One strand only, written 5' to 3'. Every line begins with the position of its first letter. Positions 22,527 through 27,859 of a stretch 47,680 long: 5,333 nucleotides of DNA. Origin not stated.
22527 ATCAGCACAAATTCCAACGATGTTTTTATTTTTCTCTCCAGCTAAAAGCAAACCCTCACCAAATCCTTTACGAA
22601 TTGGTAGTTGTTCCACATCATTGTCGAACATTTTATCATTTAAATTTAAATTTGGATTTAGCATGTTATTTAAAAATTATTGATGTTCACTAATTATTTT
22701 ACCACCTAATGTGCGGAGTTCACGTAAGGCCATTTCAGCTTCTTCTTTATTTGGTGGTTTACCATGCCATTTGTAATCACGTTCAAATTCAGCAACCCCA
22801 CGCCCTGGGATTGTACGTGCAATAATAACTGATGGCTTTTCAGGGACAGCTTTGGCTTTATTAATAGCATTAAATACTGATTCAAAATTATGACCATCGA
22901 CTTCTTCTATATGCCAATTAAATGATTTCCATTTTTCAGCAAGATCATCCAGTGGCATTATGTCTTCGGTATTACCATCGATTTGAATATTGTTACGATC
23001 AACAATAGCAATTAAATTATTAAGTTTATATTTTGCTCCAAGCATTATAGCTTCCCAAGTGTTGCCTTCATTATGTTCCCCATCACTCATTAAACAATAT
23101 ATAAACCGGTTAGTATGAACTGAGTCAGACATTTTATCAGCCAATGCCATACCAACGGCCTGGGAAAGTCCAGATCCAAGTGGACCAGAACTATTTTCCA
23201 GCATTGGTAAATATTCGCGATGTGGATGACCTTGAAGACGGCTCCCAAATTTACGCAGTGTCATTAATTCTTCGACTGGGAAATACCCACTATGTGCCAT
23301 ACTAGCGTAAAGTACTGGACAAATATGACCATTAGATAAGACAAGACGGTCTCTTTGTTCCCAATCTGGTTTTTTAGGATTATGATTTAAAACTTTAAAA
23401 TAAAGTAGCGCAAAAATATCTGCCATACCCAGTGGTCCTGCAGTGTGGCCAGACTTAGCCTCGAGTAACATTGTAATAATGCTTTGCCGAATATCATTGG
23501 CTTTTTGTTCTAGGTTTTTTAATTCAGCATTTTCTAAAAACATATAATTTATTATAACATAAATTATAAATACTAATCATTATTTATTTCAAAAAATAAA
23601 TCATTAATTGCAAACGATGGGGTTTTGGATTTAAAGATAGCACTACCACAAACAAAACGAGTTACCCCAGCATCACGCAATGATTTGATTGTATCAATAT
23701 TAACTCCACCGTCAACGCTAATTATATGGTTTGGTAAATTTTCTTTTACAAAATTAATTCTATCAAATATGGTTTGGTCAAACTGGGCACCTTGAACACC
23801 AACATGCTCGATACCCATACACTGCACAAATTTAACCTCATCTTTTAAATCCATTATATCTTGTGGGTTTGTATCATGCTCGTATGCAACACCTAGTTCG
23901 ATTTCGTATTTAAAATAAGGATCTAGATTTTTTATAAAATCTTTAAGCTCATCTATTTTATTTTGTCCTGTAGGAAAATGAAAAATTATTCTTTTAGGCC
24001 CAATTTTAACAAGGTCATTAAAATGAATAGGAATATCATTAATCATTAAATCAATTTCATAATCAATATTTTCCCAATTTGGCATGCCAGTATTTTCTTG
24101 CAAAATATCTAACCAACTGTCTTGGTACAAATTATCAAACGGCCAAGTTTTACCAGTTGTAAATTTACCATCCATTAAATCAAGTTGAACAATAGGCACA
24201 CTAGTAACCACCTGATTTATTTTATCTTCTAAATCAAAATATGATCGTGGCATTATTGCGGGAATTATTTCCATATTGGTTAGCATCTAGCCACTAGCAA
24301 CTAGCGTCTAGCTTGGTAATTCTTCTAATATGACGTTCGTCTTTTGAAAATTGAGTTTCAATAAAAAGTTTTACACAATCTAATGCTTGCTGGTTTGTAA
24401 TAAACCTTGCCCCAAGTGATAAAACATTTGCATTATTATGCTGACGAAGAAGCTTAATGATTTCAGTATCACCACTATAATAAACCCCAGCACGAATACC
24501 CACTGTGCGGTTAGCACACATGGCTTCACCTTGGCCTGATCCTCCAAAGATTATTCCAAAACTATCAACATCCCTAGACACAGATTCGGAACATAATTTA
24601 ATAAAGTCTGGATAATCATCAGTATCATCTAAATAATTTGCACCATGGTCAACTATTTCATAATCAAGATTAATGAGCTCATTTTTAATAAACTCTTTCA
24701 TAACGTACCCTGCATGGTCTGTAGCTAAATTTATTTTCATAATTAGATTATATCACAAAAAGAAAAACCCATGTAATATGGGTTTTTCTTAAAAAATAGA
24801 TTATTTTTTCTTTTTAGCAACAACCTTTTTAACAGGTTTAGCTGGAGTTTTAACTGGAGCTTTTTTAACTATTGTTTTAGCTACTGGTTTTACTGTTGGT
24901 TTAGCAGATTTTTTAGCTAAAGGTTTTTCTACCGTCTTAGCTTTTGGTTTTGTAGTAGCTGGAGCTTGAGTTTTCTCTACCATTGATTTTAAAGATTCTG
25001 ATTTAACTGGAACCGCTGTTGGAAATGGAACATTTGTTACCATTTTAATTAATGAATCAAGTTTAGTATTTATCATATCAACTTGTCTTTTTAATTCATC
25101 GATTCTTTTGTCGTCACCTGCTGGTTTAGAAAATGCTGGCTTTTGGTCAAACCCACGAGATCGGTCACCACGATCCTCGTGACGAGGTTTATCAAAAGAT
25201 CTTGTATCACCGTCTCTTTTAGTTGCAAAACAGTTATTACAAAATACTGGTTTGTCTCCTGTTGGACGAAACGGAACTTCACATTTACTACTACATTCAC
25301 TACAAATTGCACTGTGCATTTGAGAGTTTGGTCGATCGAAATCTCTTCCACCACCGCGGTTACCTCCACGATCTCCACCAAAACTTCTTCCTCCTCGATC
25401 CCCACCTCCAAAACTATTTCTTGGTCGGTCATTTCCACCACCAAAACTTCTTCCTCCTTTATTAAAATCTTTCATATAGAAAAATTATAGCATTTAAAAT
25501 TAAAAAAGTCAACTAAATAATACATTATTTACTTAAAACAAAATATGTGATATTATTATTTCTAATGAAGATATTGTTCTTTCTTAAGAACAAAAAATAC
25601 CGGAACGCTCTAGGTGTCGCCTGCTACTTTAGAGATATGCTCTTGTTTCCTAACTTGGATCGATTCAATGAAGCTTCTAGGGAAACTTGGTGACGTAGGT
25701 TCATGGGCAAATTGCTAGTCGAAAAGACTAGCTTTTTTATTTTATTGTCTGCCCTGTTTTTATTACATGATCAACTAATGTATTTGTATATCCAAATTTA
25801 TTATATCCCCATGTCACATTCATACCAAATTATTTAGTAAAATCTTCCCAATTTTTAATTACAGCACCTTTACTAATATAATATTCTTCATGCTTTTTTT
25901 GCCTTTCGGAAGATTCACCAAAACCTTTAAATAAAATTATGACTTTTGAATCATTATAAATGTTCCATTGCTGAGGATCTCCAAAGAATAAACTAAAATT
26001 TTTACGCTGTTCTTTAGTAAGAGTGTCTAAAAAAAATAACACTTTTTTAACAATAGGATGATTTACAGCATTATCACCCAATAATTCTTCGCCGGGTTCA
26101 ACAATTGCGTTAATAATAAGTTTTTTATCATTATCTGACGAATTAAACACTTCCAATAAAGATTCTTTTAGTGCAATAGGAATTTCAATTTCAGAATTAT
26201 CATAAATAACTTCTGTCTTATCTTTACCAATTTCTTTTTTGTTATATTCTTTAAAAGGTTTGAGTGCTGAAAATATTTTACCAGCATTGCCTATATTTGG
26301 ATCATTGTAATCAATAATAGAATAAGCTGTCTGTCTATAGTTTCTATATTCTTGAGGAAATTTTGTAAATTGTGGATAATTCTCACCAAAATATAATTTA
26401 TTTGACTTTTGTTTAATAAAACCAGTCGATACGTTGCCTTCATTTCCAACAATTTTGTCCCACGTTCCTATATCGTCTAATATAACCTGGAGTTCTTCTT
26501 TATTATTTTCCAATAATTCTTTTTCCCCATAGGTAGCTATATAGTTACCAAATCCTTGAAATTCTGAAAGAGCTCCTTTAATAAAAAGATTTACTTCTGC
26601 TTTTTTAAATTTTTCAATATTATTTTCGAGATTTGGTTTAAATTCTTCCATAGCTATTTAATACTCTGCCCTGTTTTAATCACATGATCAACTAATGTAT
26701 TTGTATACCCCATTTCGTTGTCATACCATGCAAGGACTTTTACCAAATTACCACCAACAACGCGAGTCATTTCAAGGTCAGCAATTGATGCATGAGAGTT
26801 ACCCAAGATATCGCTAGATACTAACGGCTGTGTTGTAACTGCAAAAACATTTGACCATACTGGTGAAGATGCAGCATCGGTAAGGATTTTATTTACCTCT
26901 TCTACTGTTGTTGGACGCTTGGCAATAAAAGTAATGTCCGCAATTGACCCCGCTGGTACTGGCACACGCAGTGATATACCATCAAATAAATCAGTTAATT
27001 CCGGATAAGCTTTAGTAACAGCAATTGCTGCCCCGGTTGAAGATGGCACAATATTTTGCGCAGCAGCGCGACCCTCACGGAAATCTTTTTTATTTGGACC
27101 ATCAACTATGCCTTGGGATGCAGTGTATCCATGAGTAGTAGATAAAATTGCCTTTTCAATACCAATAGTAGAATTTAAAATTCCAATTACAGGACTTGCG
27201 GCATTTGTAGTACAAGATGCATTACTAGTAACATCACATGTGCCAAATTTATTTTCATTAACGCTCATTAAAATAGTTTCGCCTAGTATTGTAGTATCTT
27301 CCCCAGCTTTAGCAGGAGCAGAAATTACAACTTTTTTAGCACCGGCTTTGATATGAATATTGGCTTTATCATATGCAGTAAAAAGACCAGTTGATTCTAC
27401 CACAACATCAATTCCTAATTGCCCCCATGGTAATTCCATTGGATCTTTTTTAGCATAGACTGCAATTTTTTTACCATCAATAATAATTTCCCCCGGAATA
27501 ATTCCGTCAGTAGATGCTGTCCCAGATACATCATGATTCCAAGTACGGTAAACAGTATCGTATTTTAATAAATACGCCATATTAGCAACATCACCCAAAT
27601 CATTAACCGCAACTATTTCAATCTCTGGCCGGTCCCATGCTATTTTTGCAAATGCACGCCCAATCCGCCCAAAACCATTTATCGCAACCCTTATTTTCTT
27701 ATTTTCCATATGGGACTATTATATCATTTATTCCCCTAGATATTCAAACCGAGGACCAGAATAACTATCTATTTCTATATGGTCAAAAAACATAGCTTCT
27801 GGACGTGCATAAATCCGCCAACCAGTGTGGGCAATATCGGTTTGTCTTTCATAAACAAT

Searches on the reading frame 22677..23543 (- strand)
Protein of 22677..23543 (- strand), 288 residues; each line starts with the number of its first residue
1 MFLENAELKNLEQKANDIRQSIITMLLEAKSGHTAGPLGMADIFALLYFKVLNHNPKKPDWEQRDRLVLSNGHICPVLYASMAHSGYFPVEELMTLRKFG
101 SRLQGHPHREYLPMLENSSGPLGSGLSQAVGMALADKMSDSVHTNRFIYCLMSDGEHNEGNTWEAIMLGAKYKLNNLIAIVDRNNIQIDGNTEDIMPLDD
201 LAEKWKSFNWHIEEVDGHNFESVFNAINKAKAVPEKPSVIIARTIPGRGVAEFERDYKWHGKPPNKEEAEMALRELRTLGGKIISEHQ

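Call 34: search_protein_families(library=pfam, proteins=[window:22677-23543:-], max_evalue=0.0001)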
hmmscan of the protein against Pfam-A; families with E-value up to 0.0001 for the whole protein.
window:22677-23543:- (288 aa): 3 families
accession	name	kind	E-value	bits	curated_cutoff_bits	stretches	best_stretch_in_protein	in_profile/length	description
PF00456.26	Transketolase_N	-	2e-64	218.1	22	1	14-271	5-270/334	Transketolase, thiamine diphosphate binding domain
PF13292.11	DXP_synthase_N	-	6.9e-11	42.4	21.2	1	5-191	12-178/274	1-deoxy-D-xylulose-5-phosphate synthase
PF00676.26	E1_dh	-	8.6e-07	28.6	22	1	117-232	98-209/300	Dehydrogenase E1 component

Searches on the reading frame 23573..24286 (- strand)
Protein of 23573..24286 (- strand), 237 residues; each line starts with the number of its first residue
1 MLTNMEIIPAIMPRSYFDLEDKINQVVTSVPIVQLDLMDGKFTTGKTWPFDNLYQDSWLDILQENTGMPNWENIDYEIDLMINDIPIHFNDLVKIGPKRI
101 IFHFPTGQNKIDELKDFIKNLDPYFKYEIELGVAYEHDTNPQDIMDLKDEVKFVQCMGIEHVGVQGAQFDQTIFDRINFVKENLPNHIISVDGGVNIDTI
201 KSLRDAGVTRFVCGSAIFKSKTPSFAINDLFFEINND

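Call 34: search_protein_families(library=pfam, proteins=[window:23573-24286:-], max_evalue=0.0001)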
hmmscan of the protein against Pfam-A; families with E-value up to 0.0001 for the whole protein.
window:23573-24286:- (237 aa): 1 family
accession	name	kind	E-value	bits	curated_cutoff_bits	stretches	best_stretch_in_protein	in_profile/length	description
PF00834.25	Ribul_P_3_epim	-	9.8e-20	71.2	21.1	1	7-218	2-198/198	Ribulose-phosphate 3 epimerase family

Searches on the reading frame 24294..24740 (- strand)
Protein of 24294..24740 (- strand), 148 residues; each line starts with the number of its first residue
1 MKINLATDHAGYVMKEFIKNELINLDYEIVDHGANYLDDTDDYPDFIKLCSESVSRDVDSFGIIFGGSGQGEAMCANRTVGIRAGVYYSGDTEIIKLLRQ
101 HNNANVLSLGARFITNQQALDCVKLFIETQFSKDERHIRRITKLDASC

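Call 34: search_protein_families(library=pfam, proteins=[window:24294-24740:-], max_evalue=0.0001)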
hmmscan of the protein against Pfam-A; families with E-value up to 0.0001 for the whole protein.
window:24294-24740:- (148 aa): 1 family
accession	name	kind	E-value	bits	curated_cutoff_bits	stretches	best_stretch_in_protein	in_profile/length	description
PF02502.23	LacAB_rpiB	-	3e-38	131.3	24.7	1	3-144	1-138/138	Ribose/Galactose Isomerase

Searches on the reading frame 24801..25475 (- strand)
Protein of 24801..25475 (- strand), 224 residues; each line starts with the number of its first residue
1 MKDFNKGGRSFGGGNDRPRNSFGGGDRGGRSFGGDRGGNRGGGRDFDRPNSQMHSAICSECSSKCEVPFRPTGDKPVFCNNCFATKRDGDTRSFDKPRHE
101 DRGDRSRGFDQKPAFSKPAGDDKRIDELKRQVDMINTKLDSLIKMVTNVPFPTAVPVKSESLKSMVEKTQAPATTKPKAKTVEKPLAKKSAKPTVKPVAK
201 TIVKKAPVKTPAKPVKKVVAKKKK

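Call 35: search_protein_families(library=pfam, proteins=[window:24801-25475:-], max_evalue=0.0001)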
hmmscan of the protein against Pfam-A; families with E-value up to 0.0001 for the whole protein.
window:24801-25475:- (224 aa): 1 family
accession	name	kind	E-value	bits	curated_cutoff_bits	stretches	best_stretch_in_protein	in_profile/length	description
PF23477.1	zf_Tbcl_2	-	8e-15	54.7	27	1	52-87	2-37/37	Probable treble clef zinc finger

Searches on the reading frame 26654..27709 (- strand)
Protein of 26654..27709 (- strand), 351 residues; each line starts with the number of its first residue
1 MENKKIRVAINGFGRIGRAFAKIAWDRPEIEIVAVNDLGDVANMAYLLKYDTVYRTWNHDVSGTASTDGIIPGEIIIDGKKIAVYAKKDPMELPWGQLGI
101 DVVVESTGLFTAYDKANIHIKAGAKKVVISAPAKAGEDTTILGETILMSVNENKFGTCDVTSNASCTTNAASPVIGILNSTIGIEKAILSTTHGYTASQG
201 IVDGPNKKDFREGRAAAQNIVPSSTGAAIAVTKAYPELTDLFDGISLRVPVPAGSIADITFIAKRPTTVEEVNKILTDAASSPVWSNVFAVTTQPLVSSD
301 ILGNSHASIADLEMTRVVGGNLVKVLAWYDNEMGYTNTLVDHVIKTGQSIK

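Call 35: search_protein_families(library=pfam, proteins=[window:26654-27709:-], max_evalue=0.0001)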
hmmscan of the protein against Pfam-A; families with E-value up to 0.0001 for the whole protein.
window:26654-27709:- (351 aa): 2 families
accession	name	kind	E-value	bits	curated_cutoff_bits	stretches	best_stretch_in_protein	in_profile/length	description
PF02800.25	Gp_dh_C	-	8.4e-49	165.6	24.4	1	173-329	3-158/158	Glyceraldehyde 3-phosphate dehydrogenase, C-terminal domain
PF00044.30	Gp_dh_N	-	7.6e-35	119.7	31.7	1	6-111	1-99/101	Glyceraldehyde 3-phosphate dehydrogenase, NAD binding domain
